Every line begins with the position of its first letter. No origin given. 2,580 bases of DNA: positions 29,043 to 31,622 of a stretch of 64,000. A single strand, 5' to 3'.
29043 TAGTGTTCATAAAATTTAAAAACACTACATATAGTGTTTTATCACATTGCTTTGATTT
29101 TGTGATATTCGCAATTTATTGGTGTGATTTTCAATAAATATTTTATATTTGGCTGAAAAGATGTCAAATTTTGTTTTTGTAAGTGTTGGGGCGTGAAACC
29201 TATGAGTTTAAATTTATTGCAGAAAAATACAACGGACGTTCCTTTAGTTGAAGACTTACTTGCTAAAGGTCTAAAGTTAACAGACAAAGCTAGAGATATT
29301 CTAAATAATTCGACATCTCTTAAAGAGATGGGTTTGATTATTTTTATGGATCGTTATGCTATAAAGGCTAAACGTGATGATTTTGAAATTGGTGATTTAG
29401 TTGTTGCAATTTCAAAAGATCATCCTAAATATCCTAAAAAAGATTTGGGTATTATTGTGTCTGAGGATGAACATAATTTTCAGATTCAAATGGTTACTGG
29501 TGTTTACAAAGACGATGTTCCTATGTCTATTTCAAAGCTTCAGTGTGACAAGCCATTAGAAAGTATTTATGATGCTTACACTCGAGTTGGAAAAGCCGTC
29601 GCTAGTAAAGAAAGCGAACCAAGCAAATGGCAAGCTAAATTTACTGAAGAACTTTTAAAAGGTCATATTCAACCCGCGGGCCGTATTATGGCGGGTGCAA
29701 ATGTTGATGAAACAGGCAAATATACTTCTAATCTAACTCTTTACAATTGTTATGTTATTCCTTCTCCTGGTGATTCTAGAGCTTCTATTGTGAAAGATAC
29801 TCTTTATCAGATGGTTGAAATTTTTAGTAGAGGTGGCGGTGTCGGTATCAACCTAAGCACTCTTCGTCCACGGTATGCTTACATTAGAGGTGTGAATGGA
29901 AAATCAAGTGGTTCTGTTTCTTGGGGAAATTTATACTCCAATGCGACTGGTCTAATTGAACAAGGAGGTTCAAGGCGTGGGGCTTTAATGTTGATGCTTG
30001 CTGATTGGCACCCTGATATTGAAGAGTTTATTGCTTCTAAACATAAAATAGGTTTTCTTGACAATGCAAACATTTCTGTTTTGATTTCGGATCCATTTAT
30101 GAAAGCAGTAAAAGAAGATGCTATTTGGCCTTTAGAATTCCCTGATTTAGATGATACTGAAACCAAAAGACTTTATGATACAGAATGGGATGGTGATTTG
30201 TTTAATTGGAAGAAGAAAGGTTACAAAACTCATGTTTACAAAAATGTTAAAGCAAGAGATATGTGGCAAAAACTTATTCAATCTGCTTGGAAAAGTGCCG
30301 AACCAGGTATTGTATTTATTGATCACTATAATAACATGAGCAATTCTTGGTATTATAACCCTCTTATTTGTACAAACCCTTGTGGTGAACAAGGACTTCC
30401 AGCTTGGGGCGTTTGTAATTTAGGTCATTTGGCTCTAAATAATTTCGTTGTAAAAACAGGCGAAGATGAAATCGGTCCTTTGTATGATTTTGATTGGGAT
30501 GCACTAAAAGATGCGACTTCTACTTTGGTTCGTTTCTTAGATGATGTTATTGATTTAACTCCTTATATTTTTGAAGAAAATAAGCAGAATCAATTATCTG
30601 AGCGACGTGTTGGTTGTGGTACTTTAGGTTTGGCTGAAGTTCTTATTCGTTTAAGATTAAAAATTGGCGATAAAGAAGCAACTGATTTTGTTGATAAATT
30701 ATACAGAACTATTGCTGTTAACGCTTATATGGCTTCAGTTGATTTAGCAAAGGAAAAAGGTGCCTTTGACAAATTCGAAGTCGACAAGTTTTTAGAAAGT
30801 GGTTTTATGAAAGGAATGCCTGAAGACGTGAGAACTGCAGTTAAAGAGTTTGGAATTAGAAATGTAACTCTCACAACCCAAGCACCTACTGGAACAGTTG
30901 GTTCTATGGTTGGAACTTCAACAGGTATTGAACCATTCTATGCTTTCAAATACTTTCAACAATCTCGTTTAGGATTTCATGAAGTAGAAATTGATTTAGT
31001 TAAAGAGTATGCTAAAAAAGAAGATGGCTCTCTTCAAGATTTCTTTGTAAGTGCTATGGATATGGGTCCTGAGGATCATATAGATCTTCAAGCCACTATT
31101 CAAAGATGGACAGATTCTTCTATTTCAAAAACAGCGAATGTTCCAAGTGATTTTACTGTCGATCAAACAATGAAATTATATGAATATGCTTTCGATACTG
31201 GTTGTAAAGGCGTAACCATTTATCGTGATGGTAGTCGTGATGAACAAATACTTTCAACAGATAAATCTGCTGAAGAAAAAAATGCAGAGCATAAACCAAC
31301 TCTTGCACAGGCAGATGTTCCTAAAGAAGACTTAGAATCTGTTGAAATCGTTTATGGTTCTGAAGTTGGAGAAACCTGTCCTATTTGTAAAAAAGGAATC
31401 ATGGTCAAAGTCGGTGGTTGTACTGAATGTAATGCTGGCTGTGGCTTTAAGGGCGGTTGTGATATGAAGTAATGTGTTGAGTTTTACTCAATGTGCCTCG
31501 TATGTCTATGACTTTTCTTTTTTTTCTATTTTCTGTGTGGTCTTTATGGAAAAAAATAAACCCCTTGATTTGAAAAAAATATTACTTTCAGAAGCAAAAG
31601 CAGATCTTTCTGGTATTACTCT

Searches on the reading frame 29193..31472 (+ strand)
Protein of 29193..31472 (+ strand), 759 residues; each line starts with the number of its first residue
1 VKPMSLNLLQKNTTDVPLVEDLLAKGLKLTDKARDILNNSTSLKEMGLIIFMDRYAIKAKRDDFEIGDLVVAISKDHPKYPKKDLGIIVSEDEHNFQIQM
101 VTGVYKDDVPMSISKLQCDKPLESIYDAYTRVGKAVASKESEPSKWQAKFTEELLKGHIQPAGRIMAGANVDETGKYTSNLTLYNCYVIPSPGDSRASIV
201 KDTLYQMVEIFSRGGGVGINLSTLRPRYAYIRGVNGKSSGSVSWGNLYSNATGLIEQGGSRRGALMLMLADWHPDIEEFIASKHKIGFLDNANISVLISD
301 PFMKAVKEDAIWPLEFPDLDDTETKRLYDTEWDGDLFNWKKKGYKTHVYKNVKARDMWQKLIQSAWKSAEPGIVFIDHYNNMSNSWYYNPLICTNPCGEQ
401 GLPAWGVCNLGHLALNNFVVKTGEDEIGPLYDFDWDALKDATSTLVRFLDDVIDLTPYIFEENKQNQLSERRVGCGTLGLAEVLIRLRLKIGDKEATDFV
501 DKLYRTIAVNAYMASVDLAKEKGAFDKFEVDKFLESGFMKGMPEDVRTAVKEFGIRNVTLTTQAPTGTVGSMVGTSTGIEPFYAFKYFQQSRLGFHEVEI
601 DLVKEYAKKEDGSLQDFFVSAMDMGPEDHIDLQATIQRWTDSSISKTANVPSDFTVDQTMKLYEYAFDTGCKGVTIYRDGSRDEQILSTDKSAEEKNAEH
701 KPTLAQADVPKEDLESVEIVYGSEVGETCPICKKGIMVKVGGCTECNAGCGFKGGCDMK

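Call 3: search_protein_families(library=pfam, proteins=[window:29193-31472:+])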
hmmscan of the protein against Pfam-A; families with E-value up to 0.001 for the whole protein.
window:29193-31472:+ (759 aa): 2 families
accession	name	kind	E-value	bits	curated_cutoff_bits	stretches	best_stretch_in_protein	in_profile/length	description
PF02867.20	Ribonuc_red_lgC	-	3.1e-113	379.6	23.9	1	186-677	3-523/523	Ribonucleotide reductase, barrel domain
PF00317.26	Ribonuc_red_lgN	-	1.9e-06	28.3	28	1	120-170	22-73/77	Ribonucleotide reductase, all-alpha domain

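Call 11: find_encoding_contigs(protein=window:29202-31472:+, flank=10000, max_places=8)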
Protein window:29202-31472:+ (756 aa): 1 contig read that carries it; 1 place shown.
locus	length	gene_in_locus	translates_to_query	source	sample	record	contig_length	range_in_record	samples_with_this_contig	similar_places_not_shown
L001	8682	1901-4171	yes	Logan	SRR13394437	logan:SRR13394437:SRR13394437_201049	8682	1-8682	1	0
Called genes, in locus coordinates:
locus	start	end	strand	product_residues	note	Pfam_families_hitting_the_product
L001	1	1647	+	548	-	?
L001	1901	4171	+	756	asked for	PF00317:Ribonuc_red_lgN (faint), PF02867:Ribonuc_red_lgC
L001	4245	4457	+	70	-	-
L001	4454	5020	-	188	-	PF01923:Cob_adeno_trans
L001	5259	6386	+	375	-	PF05833:NFACT_N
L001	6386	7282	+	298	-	PF17125:Methyltr_RsmF_N, PF01189:Methyltr_RsmB-F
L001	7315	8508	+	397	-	PF05958:tRNA_U5-meth_tr, PF05175:MTS, PF13847:Methyltransf_31 (weak)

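Call 14: find_related_loci(query=window:29202-31472:+, collection=genome_contigs, flank=10000)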
Query window:29202-31472:+ (756 aa) in genome_contigs; peptide patterns used: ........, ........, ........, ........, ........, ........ (x = any residue, [..] = any of these).
25 stretches matched a pattern; 9 encode a relative of the query (tblastn E <= 1e-3); 9 distinct loci.
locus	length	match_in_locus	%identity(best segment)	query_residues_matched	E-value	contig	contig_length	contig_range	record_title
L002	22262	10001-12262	60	7-756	0e+0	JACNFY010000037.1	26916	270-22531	MAG: Nanobdellati archaeon isolate NIOZ-UU113 NIOZ-UU_NODE_2043_length_26916_cov_11.0813, whole genome shotgun sequence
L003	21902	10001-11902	53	47-696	0e+0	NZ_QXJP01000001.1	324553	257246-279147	Longirhabdus pacifica strain SCSIO 06110 Scaffold1_1, whole genome shotgun sequence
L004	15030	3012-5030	50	39-739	0e+0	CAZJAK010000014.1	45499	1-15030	MAG TPA_asm: uncultured Spirochaetaceae bacterium isolate binchicken_co27_135 genome assembly, contig: NODE_1392_length_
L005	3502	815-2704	51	33-684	0e+0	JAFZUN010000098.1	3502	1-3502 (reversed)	MAG: Spirochaetales bacterium isolate RGIG8110 Water_buffalos_Rumen-3__c456165, whole genome shotgun sequence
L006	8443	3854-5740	53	37-685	0e+0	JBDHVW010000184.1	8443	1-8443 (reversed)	MAG: Vulcanimicrobiota bacterium isolate AS-MICRO-3CA.307 NODE_41799_length_8443_cov_5.101538, whole genome shotgun sequ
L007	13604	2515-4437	52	39-697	0e+0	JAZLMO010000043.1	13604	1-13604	MAG: Sphaerochaetaceae bacterium isolate T1900044954_TA20190008.MAGScoT_cleanbin_000146 SGB_3800_k141_1420966, whole gen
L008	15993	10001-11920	51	39-697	0e+0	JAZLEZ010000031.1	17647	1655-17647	MAG: Sphaerochaetaceae bacterium isolate T1900045006_TA20190068.MAGScoT_cleanbin_000048 SGB_4366_k141_1088817, whole gen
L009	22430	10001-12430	43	46-755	2e-121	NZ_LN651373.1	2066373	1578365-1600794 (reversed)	Bhargavaea cecembensis strain B-C2, whole genome shotgun sequence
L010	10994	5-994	58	347-684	3e-118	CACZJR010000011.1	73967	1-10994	MAG: uncultured Spirochaetales bacterium isolate RUG12683 genome assembly, contig: RUG12683_asm_11, whole genome shotgun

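Call 30: find_related_loci(query=window:29202-31472:+, collection=metagenome_contigs, flank=10000)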
Query window:29202-31472:+ (756 aa) in metagenome_contigs; peptide patterns used: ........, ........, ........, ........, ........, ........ (x = any residue, [..] = any of these).
45 stretches matched a pattern; 9 encode a relative of the query (tblastn E <= 1e-3); 9 distinct loci.
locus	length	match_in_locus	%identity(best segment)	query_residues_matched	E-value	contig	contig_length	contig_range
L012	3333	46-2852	86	1-756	0e+0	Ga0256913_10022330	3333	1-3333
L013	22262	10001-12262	60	7-756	0e+0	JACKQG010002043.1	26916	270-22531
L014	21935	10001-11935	53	40-703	0e+0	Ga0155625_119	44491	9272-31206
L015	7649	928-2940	50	24-716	0e+0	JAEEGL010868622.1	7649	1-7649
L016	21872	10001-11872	52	39-684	0e+0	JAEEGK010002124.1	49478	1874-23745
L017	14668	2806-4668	49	44-685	0e+0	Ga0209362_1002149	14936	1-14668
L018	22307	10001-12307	61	7-756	0e+0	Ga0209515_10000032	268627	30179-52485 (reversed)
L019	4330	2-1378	58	214-684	5e-176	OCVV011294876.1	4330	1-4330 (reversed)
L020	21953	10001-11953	50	13-691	0e+0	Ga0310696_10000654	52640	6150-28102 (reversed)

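Call 36: search_protein_families(library=ncbifam, proteins=[L018:7741-8211:+, L018:8208-9362:+, L018:1779-2537:+, L018:3593-4444:+, L018:6640-7470:+, L018:12409-14520:+, L018:15454-16608:+, L018:17239-20199:-, L018:21059-21967:+, L018:727-1587:-])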
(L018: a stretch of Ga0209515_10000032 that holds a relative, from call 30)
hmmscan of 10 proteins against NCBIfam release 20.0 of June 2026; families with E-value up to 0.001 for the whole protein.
L018:7741-8211:+ (156 aa): 4 families
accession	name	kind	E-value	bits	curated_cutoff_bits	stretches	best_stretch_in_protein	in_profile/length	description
TIGR00244.1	TIGR00244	equivalog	7.4e-61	204.5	124.65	1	4-150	1-147/147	transcriptional regulator NrdR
NF006732.0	PRK09263.1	equivalog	3.7e-05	22.3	657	1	53-153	4-108/712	anaerobic ribonucleoside-triphosphate reductase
TIGR03655.1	anti_R_Lar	subfamily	0.00025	21.3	39.6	1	5-43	3-40/55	Lar family restriction alleviation protein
NF005497.0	PRK07111.1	equivalog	0.00039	18.9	764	1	52-136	3-89/746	anaerobic ribonucleoside triphosphate reductase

L018:8208-9362:+ (384 aa): 2 families
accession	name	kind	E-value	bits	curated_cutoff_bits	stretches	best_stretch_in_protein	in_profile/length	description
NF005734.0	PRK07559.1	equivalog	1.1e-119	399.5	283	1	15-382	7-366/368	2'-deoxycytidine 5'-triphosphate deaminase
TIGR02274.1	dCTP_deam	equivalog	9.6e-19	67.8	92.8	2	19-184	1-159/180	dCTP deaminase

L018:1779-2537:+ (252 aa): 0 families

L018:3593-4444:+ (283 aa): 0 families

L018:6640-7470:+ (276 aa): 0 families

L018:12409-14520:+ (703 aa): 24 families
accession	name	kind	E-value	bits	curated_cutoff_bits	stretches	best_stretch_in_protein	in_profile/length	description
NF006417.0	PRK08665.1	equivalog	8.5e-270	897.2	961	1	136-700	8-576/759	vitamin B12-dependent ribonucleotide reductase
NF005010.0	PRK06406.1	subfamily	9.2e-257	854.2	1125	2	185-698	212-726/771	vitamin B12-dependent ribonucleotide reductase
TIGR02504.1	NrdJ_Z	equivalog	6.2e-202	672.4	399.95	1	145-696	2-605/606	adenosylcobalamin-dependent ribonucleoside-diphosphate reductase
NF006207.0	PRK08332.1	equivalog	4.2e-153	511.5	2400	5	254-408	701-860/1684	vitamin B12-dependent ribonucleotide reductase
NF005544.0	PRK07207.1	equivalog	2.1e-104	350.2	965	4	360-538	540-723/965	ribonucleoside-diphosphate reductase subunit alpha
TIGR02506.1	NrdE_NrdA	equivalog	3e-100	336.5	341.05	3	362-537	247-429/616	ribonucleoside-diphosphate reductase subunit alpha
NF005122.0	PRK06556.1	equivalog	7.5e-94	315.2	859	3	327-532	286-492/960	vitamin B12-dependent ribonucleotide reductase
NF005991.0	PRK08115.1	equivalog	3.8e-89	299.7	854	3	359-530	429-603/858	vitamin B12-dependent ribonucleotide reductase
NF005101.0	PRK06539.1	equivalog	2.8e-83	280.3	988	3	360-537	393-574/822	ribonucleoside-diphosphate reductase subunit alpha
NF006577.0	PRK09102.1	equivalog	3.3e-81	273.3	620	1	132-694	17-574/604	ribonucleoside-diphosphate reductase subunit alpha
NF005401.0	PRK06948.1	subfamily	3.9e-80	270.2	906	1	164-698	32-591/604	ribonucleotide reductase-like protein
NF009029.0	PRK12365.1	equivalog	5e-74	249.9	1350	4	364-537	627-804/1046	ribonucleoside-diphosphate reductase subunit alpha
NF005736.0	PRK07562.1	equivalog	4.6e-66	223.2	1737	4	328-532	396-602/1222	vitamin B12-dependent ribonucleotide reductase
NF009028.0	PRK12364.1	equivalog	6.4e-64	216.3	1377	3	418-692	570-832/842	ribonucleoside-diphosphate reductase subunit alpha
NF006279.0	PRK08447.1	equivalog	1.7e-58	198.7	1082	2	112-361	109-356/789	ribonucleoside-diphosphate reductase subunit alpha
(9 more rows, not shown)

L018:15454-16608:+ (384 aa): 10 families
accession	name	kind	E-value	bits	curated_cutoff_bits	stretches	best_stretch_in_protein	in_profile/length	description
NF040817.1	GdhA_Arch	equivalog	1.8e-74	251.4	750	1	40-380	54-411/419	glutamate dehydrogenase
NF041398.1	GluDhGdhB_Halo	equivalog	3e-71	240.5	620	1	41-378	52-401/410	glutamate dehydrogenase GdhB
NF006929.0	PRK09414.1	equivalog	1.5e-45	156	536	1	41-360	78-413/445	NADP-specific glutamate dehydrogenase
NF010634.0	PRK14031.1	equivalog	5.6e-34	117.4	822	1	39-354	73-402/444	NADP-specific glutamate dehydrogenase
NF010633.0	PRK14030.1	subfamily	1.7e-31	109.8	743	1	41-339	74-390/445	glutamate dehydrogenase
NF035922.1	Trp_DH_ScyB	equivalog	4.1e-31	108.3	600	1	23-378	7-341/346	tryptophan dehydrogenase ScyB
NF004912.0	PRK06270.1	equivalog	5.7e-07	29.3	373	1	189-276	3-103/343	homoserine dehydrogenase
NF047886.1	AmOxnSyBioU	equivalog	6.2e-05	22.2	600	1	192-255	1-65/323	(S)-8-amino-7-oxononanoate synthase BioU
NF005002.0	PRK06392.1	equivalog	0.00029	19.9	296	1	188-271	2-92/329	homoserine dehydrogenase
NF006235.0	PRK08374.1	equivalog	0.00043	19.5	451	1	189-296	2-124/336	homoserine dehydrogenase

L018:17239-20199:- (986 aa): 5 families
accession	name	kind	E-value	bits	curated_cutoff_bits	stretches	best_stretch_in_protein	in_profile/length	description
NF033506.0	PACE-CTERM-PROT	exception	8.7e-09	34.6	110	0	153-206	497-553/627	putative S-layer protein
TIGR03943.1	TIGR03943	equivalog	2e-08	33.9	88.8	0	359-440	9-89/221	TIGR03943 family putative permease subunit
NF011582.1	PRK15006.1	equivalog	0.00031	20.4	204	0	492-565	14-85/248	thiosulfate reductase cytochrome B subunit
TIGR02745.1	ccoG_rdxA_fixG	equivalog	0.00033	19.7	316.7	0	158-208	349-400/435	cytochrome c oxidase accessory protein CcoG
TIGR02866.1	CoxB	equivalog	0.00064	19.3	147.7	0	689-784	12-87/202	cytochrome c oxidase subunit II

L018:21059-21967:+ (302 aa): 23 families
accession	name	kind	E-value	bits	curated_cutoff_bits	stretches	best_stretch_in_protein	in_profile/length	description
NF049949.1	tRNAsynTtuAPyrococ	equivalog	6.8e-52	176.4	450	1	22-293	28-289/292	tRNA-5-methyluridine(54) 2-sulfurtransferase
NF047749.1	tRNAThiolNcsA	equivalog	2e-44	152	500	1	21-297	27-319/322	tRNA 2-thiolation protein NcsA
NF007972.0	PRK10696.1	equivalog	1.1e-22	80.7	272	1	24-262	24-254/295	tRNA 2-thiocytidine(32) synthetase TtcA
TIGR00269.1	TIGR00269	hypoth_equivalog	9.9e-20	70.8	62.75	1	193-297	1-104/104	TIGR00269 family protein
TIGR02432.1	lysidine_TilS_N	equivalog_domain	5.5e-14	52.5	93.6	1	43-219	1-168/189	tRNA lysidine(34) synthetase TilS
NF001138.1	PRK00143.1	equivalog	2.6e-11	43.1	284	1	43-171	1-136/345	tRNA 2-thiouridine(34) synthase MnmA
TIGR00420.1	trmU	equivalog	4.9e-09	35.5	236.95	1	43-157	2-126/351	tRNA 2-thiouridine(34) synthase MnmA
NF038212.1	argG_rel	exception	9.3e-07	28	425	1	38-112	11-82/381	argininosuccinate synthase-related protein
TIGR00268.2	TIGR00268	equivalog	3.2e-06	26.6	150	1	38-161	10-124/259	ATP-dependent sacrificial sulfur transferase LarE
TIGR03573.1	WbuX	subfamily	7.3e-06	25.6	203.2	1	43-104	62-122/344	N-acetyl sugar amidotransferase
NF010367.0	PRK13795.1-2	equivalog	9.3e-06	24.3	456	1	31-130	233-325/584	hypothetical protein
NF001770.0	PRK00509.1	equivalog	1.4e-05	24.3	334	1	41-124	4-83/401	argininosuccinate synthase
NF010392.0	PRK13820.1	equivalog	1.6e-05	24.1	512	1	41-114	2-74/395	argininosuccinate synthase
TIGR00364.1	TIGR00364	equivalog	2e-05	24.3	150.3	1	46-109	3-66/201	7-cyano-7-deazaguanine synthase QueC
NF006351.0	PRK08576.1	equivalog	4.1e-05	22.3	290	1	24-107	221-294/436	hypothetical protein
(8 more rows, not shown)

L018:727-1587:- (286 aa): 0 families

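Call 42: find_homologous_proteins(query=window:29202-31472:+, max_evalue=1e-50)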
Query window:29202-31472:+ (756 aa): 7986 proteins with E <= 1e-50 among 8000 candidates; the best 120 are listed.
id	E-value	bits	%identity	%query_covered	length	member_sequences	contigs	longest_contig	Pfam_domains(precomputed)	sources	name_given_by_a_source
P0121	0.0e+0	1754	100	100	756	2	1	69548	PF02867.21,PF00317.27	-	-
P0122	0.0e+0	1524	86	100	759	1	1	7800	PF02867.21,PF00317.27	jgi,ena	-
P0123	0.0e+0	1490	82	100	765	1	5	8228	PF02867.21,PF00317.27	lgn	-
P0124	0.0e+0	1401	79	100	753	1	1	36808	PF02867.21,PF00317.27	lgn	-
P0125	0.0e+0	1375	78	99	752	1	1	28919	PF02867.21,PF00317.27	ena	-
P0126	0.0e+0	1307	74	99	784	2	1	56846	PF02867.21,PF00317.27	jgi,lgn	-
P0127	0.0e+0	1300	74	99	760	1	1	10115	PF02867.21,PF00317.27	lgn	-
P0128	0.0e+0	1297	73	100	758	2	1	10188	PF02867.21,PF00317.27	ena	-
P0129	0.0e+0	1292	73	99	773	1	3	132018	PF02867.21,PF00317.27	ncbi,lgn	ncbi:MAG: adenosylcobalamin-dependent ribonucleoside-diphosphate reductase [Candidatus Woesearchaeot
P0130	0.0e+0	1289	76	94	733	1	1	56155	PF02867.21,PF00317.27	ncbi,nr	ncbi:adenosylcobalamin-dependent ribonucleoside-diphosphate reductase [Candidatus Woesearchaeota arc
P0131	0.0e+0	1286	73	99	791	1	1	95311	PF02867.21,PF00317.27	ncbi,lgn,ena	-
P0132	0.0e+0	1286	71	99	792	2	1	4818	PF02867.21,PF00317.27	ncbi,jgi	jgi:ribonucleoside-diphosphate reductase alpha chain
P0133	0.0e+0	1279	73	99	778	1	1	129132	PF02867.21,PF00317.27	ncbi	ncbi:MAG: adenosylcobalamin-dependent ribonucleoside-diphosphate reductase [Nanobdellota archaeon]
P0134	0.0e+0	1268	65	100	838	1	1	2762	PF02867.21,PF00317.27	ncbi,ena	-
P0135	0.0e+0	1267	71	99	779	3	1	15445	PF02867.21,PF00317.27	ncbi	ncbi:MAG: adenosylcobalamin-dependent ribonucleoside-diphosphate reductase [Nanoarchaeota archaeon]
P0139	0.0e+0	1233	70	100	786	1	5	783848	PF02867.21,PF00317.27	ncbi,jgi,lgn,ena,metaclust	metaclust:\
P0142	0.0e+0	1203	67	99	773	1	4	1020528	PF02867.21,PF00317.27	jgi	jgi:ribonucleoside-diphosphate reductase alpha chain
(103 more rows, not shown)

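Call 43: find_encoding_contigs(protein=P0124, flank=10000, max_places=2)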
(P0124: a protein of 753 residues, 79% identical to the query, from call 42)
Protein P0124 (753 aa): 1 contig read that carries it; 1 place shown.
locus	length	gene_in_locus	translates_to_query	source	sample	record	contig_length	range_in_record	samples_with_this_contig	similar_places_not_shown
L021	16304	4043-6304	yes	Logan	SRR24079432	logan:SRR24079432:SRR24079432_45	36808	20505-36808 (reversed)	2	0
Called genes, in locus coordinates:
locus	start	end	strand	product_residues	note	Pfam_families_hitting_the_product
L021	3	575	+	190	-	?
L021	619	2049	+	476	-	PF22025:ThiI_fer (faint), PF02926:THUMP, PF02568:ThiI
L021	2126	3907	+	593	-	PF00317:Ribonuc_red_lgN, PF02867:Ribonuc_red_lgC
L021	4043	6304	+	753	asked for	PF00317:Ribonuc_red_lgN (weak), PF02867:Ribonuc_red_lgC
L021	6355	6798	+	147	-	PF00692:dUTPase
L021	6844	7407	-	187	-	PF01923:Cob_adeno_trans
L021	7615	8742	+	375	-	PF05833:NFACT_N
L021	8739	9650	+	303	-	PF17125:Methyltr_RsmF_N, PF01728:FtsJ (weak), PF01189:Methyltr_RsmB-F, PF13847:Methyltransf_31 (weak)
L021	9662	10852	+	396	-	PF05958:tRNA_U5-meth_tr, PF03602:Cons_hypoth95 (weak), PF05175:MTS, PF13847:Methyltransf_31 (weak)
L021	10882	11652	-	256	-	-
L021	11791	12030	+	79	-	-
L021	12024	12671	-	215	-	PF02698:DUF218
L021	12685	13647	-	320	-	PF00294:PfkB, PF08543:Phos_pyr_kin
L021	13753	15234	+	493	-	PF01943:Polysacc_synt, PF13440:Polysacc_synt_3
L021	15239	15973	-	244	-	PF13489:Methyltransf_23, PF05219:DREV (weak), PF13847:Methyltransf_31, PF08241:Methyltransf_11, PF08242:Methyltransf_12, PF13649:Methyltransf_25 (weak)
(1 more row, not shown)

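Call 44: find_encoding_contigs(protein=P0126, flank=10000, max_places=2)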
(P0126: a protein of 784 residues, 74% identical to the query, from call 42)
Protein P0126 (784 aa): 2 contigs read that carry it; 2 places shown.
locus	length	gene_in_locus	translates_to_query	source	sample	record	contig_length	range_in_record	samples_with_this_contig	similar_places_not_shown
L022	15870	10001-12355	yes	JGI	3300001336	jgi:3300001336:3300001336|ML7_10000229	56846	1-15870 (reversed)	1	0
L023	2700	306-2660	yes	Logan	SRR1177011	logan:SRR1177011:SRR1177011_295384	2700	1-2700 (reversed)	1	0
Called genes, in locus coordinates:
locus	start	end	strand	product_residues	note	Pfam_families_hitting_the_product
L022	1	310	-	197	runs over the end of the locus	PF27325:MJ0538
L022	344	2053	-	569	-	-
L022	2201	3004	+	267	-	-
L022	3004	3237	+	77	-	-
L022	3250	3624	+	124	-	-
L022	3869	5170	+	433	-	PF00753:Lactamase_B, PF12706:Lactamase_B_2, PF22505:RNase_J_b_CASP, PF07521:RMMBL (weak)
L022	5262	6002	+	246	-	PF00705:PCNA_N, PF02144:Rad1 (weak), PF04139:Rad9 (weak), PF02747:PCNA_C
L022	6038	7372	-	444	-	PF03448:MgtE_N, PF00571:CBS, PF01769:MgtE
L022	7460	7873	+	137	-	PF01894:YjbQ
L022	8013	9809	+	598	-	PF00317:Ribonuc_red_lgN, PF02867:Ribonuc_red_lgC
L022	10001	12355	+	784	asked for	PF00317:Ribonuc_red_lgN (weak), PF02867:Ribonuc_red_lgC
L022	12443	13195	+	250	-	PF07714:PK_Tyr_Ser-Thr (faint)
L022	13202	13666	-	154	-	PF01923:Cob_adeno_trans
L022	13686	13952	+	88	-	-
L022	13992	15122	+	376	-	PF05833:NFACT_N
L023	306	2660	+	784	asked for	PF00317:Ribonuc_red_lgN (weak), PF02867:Ribonuc_red_lgC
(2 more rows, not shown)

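Call 45: find_encoding_contigs(protein=P0129, flank=10000, max_places=2)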
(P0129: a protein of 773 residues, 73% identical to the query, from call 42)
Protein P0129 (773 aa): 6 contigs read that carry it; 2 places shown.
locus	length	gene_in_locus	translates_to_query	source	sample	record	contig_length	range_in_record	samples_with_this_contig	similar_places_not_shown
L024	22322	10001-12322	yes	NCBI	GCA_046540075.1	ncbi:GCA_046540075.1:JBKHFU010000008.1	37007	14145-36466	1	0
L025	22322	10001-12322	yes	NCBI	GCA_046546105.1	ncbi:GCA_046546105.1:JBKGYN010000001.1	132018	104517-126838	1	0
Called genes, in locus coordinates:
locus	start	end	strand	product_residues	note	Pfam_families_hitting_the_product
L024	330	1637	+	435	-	PF00753:Lactamase_B, PF12706:Lactamase_B_2, PF22505:RNase_J_b_CASP, PF07521:RMMBL (weak)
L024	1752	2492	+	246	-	PF00705:PCNA_N, PF02747:PCNA_C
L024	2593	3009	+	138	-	PF00072:Response_reg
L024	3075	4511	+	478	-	PF22025:ThiI_fer, PF02926:THUMP, PF02568:ThiI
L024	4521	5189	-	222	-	PF20582:UPF0758_N, PF04002:RadC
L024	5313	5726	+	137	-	PF01894:YjbQ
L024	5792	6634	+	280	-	PF01435:Peptidase_M48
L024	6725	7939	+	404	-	PF00999:Na_H_Exchanger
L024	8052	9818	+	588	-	PF00317:Ribonuc_red_lgN, PF02867:Ribonuc_red_lgC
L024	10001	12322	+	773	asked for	PF00317:Ribonuc_red_lgN, PF02867:Ribonuc_red_lgC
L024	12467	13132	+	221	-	PF00702:Hydrolase, PF13419:HAD_2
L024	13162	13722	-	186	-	PF01923:Cob_adeno_trans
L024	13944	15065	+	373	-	PF05833:NFACT_N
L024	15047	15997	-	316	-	PF01073:3Beta_HSD, PF01370:Epimerase, PF02719:Polysacc_synt_2, PF04321:RmlD_sub_bind, PF05368:NmrA, PF13460:NAD_binding_10, PF16363:GDP_Man_Dehyd, PF07993:NAD_binding_4, +2 more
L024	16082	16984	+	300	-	PF17125:Methyltr_RsmF_N (weak), PF01189:Methyltr_RsmB-F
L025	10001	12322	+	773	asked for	PF00317:Ribonuc_red_lgN, PF02867:Ribonuc_red_lgC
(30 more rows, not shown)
